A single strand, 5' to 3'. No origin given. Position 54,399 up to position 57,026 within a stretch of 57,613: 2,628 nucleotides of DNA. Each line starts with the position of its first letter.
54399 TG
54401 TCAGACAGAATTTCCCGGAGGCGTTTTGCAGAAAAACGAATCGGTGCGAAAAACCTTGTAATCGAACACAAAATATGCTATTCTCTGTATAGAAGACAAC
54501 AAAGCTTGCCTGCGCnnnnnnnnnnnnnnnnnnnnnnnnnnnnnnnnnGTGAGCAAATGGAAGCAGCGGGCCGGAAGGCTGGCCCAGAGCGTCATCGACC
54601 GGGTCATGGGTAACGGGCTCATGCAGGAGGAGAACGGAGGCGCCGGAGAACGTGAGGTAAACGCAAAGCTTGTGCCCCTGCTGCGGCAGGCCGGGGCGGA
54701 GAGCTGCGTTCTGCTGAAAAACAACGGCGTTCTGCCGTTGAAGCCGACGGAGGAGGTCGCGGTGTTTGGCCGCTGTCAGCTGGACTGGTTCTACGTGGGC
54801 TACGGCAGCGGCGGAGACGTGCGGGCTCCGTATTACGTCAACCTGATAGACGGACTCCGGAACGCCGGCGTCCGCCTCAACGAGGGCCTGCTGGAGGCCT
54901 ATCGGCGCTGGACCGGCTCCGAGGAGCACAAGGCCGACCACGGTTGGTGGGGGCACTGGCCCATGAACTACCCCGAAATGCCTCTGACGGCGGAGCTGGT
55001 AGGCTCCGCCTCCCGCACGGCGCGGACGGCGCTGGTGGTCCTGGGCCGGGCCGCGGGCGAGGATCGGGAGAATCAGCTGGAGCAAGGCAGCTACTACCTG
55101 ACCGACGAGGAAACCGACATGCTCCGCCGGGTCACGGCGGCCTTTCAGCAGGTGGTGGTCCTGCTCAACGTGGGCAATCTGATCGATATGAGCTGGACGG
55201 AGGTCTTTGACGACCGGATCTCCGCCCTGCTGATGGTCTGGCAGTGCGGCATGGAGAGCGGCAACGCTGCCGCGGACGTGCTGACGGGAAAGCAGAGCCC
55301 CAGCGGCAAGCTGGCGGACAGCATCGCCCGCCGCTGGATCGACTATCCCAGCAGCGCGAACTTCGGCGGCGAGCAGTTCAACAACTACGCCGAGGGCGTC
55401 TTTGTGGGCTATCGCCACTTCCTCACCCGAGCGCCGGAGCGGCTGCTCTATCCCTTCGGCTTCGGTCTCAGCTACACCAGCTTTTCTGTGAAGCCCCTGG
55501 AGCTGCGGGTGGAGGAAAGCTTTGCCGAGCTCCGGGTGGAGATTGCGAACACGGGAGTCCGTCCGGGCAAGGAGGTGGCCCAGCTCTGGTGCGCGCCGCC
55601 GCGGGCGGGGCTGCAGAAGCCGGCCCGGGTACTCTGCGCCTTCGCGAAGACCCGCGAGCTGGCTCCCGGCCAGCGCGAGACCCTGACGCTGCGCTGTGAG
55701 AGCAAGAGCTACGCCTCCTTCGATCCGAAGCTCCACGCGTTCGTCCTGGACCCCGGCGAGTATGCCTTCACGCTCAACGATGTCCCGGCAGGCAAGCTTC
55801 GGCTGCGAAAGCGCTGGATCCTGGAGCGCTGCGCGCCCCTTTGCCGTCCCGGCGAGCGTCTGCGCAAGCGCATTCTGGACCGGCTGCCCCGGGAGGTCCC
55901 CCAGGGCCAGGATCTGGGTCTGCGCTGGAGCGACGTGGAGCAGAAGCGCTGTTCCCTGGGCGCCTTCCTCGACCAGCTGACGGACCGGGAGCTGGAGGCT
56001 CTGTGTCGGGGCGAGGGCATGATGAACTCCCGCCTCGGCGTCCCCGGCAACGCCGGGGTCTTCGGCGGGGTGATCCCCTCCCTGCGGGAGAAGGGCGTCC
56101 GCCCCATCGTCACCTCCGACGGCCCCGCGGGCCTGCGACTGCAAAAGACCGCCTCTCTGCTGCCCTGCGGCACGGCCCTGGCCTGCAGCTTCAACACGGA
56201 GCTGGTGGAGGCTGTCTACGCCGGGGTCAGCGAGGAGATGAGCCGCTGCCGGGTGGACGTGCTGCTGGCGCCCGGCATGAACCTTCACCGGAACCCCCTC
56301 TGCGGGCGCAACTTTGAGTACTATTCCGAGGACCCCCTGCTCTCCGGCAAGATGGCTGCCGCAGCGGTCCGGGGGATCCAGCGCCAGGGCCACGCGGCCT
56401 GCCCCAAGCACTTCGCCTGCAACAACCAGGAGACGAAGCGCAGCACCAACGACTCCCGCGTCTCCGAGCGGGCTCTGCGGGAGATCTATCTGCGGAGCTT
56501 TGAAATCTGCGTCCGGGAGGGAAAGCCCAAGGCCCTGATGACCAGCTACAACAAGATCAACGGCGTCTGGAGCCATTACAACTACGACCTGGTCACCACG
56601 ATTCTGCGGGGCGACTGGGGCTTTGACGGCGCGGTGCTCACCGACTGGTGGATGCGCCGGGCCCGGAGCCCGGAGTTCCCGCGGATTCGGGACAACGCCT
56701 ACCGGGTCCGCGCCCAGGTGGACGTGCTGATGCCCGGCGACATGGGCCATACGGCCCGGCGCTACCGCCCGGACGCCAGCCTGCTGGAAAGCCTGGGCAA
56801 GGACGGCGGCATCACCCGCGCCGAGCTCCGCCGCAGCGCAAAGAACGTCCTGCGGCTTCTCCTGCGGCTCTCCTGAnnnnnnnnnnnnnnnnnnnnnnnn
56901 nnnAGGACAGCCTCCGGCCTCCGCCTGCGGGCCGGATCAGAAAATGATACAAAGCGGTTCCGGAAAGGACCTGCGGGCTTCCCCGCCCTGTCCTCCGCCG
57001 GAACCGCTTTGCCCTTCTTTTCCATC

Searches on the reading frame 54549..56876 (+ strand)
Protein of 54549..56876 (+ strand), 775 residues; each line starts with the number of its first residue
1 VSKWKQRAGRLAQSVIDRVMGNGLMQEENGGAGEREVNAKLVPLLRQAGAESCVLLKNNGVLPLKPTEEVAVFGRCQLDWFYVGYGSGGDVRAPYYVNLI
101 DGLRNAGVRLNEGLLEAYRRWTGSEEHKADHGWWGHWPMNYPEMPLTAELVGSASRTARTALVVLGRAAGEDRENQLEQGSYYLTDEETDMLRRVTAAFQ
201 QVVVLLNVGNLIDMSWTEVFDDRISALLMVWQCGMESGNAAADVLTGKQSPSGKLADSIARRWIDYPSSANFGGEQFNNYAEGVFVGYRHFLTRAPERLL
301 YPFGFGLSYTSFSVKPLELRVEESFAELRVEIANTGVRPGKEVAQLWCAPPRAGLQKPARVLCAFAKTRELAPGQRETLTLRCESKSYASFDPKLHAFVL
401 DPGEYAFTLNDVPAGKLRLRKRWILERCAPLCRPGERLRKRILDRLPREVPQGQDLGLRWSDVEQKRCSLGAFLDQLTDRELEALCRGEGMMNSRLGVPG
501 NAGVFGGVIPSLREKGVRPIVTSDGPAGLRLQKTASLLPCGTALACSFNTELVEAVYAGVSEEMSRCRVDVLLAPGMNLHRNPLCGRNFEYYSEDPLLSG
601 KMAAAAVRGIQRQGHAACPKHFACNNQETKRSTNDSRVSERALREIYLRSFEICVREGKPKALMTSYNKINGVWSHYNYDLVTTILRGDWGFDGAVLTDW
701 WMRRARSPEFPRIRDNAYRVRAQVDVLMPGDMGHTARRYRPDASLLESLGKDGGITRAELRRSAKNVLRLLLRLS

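Call 7: search_protein_families(library=pfam, proteins=[window:54549-56876:+], max_evalue=0.01)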
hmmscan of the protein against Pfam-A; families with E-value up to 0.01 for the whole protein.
window:54549-56876:+ (775 aa): 3 families
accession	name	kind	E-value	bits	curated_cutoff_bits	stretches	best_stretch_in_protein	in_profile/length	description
PF01915.27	Glyco_hydro_3_C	-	9.5e-36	124.1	31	1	54-309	2-200/200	Glycosyl hydrolase family 3 C-terminal domain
PF00933.27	Glyco_hydro_3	-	2.3e-29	103.3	27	1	517-770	63-316/316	Glycosyl hydrolase family 3 N terminal domain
PF14310.12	Fn3-like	-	2.7e-13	50.3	25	1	342-408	1-66/71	Fibronectin type III-like domain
